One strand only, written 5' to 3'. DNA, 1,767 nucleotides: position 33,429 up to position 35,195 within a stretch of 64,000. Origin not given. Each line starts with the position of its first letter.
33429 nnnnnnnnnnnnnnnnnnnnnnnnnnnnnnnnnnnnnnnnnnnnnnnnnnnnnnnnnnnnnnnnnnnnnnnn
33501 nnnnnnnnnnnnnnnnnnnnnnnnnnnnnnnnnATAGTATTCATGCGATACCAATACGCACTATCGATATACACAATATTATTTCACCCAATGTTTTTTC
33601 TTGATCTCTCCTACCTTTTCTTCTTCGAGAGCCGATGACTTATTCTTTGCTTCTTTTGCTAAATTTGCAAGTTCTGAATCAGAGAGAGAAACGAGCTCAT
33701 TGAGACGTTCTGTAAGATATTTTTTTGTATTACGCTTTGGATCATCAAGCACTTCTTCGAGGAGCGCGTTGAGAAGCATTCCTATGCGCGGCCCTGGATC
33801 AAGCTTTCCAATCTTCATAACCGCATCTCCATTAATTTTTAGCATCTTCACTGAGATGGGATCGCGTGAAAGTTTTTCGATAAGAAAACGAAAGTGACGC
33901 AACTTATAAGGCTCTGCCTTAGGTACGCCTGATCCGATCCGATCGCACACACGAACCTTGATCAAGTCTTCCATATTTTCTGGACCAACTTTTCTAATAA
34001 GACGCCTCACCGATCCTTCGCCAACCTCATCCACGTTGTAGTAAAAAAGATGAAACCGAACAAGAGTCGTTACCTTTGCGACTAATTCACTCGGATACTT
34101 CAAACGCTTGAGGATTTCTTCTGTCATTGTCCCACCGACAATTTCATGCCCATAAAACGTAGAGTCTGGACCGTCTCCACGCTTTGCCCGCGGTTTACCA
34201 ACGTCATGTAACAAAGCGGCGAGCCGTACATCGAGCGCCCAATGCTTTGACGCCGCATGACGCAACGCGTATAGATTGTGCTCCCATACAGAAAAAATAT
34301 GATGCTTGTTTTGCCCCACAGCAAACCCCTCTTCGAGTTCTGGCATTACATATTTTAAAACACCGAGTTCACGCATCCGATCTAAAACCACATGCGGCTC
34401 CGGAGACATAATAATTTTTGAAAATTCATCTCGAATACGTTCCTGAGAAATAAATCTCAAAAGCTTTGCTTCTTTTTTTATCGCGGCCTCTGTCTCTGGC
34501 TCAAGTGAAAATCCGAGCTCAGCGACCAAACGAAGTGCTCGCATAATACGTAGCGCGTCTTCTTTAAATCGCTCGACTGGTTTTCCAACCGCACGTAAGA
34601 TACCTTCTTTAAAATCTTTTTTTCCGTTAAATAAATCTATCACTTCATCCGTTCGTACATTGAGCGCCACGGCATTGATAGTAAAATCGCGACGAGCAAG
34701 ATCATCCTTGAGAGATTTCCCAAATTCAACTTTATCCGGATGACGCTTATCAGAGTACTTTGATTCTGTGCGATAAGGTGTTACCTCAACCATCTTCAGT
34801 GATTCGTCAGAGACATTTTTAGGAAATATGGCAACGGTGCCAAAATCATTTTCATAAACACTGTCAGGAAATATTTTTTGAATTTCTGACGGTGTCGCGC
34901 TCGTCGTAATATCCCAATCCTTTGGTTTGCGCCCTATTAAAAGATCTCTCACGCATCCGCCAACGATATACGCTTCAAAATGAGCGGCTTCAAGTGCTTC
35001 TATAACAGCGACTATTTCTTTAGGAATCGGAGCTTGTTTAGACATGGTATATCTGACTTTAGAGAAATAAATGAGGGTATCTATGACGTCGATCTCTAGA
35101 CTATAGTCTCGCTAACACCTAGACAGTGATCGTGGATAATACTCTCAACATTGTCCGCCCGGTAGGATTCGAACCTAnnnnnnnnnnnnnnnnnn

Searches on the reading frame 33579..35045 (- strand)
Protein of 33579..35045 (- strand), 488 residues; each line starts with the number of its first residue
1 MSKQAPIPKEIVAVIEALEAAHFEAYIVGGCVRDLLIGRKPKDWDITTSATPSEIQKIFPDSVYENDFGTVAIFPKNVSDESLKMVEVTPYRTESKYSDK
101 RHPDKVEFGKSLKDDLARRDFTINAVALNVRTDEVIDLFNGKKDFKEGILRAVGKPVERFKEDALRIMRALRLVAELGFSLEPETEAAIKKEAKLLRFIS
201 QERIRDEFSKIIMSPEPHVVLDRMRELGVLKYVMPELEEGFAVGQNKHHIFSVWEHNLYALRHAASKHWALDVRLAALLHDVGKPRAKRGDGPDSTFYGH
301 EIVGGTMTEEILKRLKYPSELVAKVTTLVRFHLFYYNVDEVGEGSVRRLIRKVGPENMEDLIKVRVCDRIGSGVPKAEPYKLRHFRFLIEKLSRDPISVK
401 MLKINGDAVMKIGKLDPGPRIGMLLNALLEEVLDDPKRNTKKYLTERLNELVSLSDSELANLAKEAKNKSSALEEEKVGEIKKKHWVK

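Call 73: search_protein_families(library=pfam, proteins=[window:33579-35045:-], max_evalue=0.00001)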
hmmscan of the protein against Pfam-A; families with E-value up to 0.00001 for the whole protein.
window:33579-35045:- (488 aa): 4 families
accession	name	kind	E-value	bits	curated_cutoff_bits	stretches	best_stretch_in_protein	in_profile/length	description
PF01743.26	PolyA_pol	-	2.7e-37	128.4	23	1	25-151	1-126/126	Poly A polymerase head domain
PF12627.12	PolyA_pol_RNAbd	-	8.8e-22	77.1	22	1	178-239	1-62/64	Probable RNA and SrmB- binding site of polymerase A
PF01966.28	HD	-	9.7e-09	36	22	1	254-351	2-94/116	HD domain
PF13735.12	tRNA_NucTran2_2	-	8.6e-07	29.5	27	1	309-446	25-147/149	tRNA nucleotidyltransferase domain 2 putative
